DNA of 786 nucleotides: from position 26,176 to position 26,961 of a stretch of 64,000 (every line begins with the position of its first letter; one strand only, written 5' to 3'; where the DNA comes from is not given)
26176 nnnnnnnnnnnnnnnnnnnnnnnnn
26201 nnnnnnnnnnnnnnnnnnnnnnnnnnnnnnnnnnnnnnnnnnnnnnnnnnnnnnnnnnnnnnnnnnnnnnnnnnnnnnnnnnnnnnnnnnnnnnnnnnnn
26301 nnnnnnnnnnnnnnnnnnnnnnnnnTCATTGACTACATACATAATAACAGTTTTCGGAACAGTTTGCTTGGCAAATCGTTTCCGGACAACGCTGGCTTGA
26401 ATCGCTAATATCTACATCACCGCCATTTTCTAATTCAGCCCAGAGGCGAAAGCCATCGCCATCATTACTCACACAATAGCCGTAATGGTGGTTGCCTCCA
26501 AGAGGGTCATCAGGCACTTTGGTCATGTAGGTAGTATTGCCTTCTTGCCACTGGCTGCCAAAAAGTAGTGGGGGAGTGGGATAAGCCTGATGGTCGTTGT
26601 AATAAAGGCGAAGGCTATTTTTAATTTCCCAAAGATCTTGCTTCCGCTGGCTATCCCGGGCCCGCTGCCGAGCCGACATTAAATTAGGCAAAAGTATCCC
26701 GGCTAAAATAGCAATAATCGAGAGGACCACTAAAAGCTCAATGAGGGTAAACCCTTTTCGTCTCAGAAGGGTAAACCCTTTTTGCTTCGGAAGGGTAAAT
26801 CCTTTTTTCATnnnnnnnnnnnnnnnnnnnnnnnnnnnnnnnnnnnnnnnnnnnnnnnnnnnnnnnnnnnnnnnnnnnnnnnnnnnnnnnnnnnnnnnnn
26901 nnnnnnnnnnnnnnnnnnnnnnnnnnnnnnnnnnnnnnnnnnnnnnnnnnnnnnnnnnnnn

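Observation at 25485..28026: Tandem array of five paralogous pilins sharing an unusual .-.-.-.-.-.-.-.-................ block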

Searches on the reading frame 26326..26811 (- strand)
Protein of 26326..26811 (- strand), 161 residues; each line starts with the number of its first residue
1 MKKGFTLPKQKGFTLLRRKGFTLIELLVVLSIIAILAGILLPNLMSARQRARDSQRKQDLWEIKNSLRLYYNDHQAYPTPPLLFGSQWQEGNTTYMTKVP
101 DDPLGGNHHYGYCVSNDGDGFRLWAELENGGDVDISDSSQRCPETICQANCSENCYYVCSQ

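Call 5: search_protein_families(library=pfam, proteins=[window:26326-26811:-], max_evalue=0.01)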
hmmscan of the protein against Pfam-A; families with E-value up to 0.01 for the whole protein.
window:26326-26811:- (161 aa): 2 families
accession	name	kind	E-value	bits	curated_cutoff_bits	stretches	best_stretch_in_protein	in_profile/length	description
PF07963.17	N_methyl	-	3.8e-10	39.4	21.2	1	17-41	3-27/27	Prokaryotic N-terminal methylation motif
PF08334.16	T2SSG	-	4.2e-05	24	21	1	43-114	1-80/108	Type II secretion system (T2SS), protein G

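Call 6: search_protein_families(library=ncbifam, proteins=[window:26326-26811:-], max_evalue=0.01)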
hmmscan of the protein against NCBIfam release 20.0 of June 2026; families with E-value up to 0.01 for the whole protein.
window:26326-26811:- (161 aa): 13 families
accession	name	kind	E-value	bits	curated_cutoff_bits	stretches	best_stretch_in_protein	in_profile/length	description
TIGR01710.1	typeII_sec_gspG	equivalog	5.6e-16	58.8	88.85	1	19-112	1-103/134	type II secretion system major pseudopilin GspG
TIGR02532.1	IV_pilin_GFxxxE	domain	4.4e-10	39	16.3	1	18-41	1-24/24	prepilin-type N-terminal cleavage/methylation domain-containing protein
NF041775.1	typeIV_PilA_Myxo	equivalog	1.6e-09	38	400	1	17-77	9-69/214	type IV pilin protein PilA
NF041013.1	T4P_ComGE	equivalog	2.1e-09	37.3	49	1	19-60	4-45/83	competence type IV pilus minor pilin ComGE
NF040999.1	pilin_ComGC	equivalog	3.9e-09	36.6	75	1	19-78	2-61/84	competence type IV pilus major pilin ComGC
NF007862.0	PRK10574.1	equivalog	4.1e-07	30.2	138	1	17-59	3-45/145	prepilin peptidase-dependent pilin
TIGR01708.2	typeII_sec_gspH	equivalog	5.8e-07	29.7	80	1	19-59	2-42/169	type II secretion system minor pseudopilin GspH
NF041002.1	pilin_ComGF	equivalog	2.2e-05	24.7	80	1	19-63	2-47/139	competence type IV pilus minor pilin ComGF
NF007800.0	PRK10506.1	equivalog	5.2e-05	23.1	158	1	17-60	7-50/163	prepilin peptidase-dependent protein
NF040982.1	ComGD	equivalog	0.0001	22.7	70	1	19-68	2-48/139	competence type IV pilus minor pilin ComGD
TIGR01707.1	gspI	equivalog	0.0012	19.3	44.35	1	20-51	1-31/101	type II secretion system minor pseudopilin GspI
TIGR02596.1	TIGR02596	subfamily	0.0032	17.6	70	1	21-47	1-27/196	Verru_Chthon cassette protein D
TIGR02599.1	TIGR02599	subfamily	0.0035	16.6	256.5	1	20-51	1-31/361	Verru_Chthon cassette protein C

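Call 8: search_solved_structures(query=window:26326-26811:-, max_evalue=0.01, show_alignments=2)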
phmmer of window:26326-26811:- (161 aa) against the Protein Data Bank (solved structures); distinct sequences matched with E-value up to 0.01: 13.
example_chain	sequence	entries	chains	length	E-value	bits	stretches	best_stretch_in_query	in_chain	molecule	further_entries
9egp_A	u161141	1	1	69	2.4e-14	56.5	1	15-78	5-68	Geopilin domain 1 protein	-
7tgg_A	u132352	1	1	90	1.7e-11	47.3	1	15-79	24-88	Geopilin domain 1 protein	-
6xxd_A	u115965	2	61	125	3.2e-09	39.9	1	21-80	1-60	PilA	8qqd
2m7g_A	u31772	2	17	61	1.1e-08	38.2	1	21-79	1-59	Geopilin domain 1 protein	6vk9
5wda_A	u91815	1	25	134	2.8e-08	36.8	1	21-81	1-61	General secretion pathway protein G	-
8tj2_C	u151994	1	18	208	5.4e-06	29.4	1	21-79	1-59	Type IV major pilin protein PilA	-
8pfb_G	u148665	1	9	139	6.8e-05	25.8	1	21-81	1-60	Type IV pilin PilE1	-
1ay2_A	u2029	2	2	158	0.00051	23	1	21-81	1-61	TYPE 4 PILIN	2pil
2hi2_A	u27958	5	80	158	0.00051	23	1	21-82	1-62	Fimbrial protein | PilA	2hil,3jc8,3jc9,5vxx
5kua_A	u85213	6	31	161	0.0013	21.6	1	21-79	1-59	pilin | Neisseria meningitidis PilE variant SB-GATDH | Neisseria meningitidis PilE, SB-DATDH variant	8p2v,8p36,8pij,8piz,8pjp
8p3b_A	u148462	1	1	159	0.0017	21.3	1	21-79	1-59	Fimbrial protein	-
3g20_A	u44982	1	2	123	0.0039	20.1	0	36-108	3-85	Type II secretion protein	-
9laa_A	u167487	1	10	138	0.0065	19.4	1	18-43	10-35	Type IV pilin protein PilA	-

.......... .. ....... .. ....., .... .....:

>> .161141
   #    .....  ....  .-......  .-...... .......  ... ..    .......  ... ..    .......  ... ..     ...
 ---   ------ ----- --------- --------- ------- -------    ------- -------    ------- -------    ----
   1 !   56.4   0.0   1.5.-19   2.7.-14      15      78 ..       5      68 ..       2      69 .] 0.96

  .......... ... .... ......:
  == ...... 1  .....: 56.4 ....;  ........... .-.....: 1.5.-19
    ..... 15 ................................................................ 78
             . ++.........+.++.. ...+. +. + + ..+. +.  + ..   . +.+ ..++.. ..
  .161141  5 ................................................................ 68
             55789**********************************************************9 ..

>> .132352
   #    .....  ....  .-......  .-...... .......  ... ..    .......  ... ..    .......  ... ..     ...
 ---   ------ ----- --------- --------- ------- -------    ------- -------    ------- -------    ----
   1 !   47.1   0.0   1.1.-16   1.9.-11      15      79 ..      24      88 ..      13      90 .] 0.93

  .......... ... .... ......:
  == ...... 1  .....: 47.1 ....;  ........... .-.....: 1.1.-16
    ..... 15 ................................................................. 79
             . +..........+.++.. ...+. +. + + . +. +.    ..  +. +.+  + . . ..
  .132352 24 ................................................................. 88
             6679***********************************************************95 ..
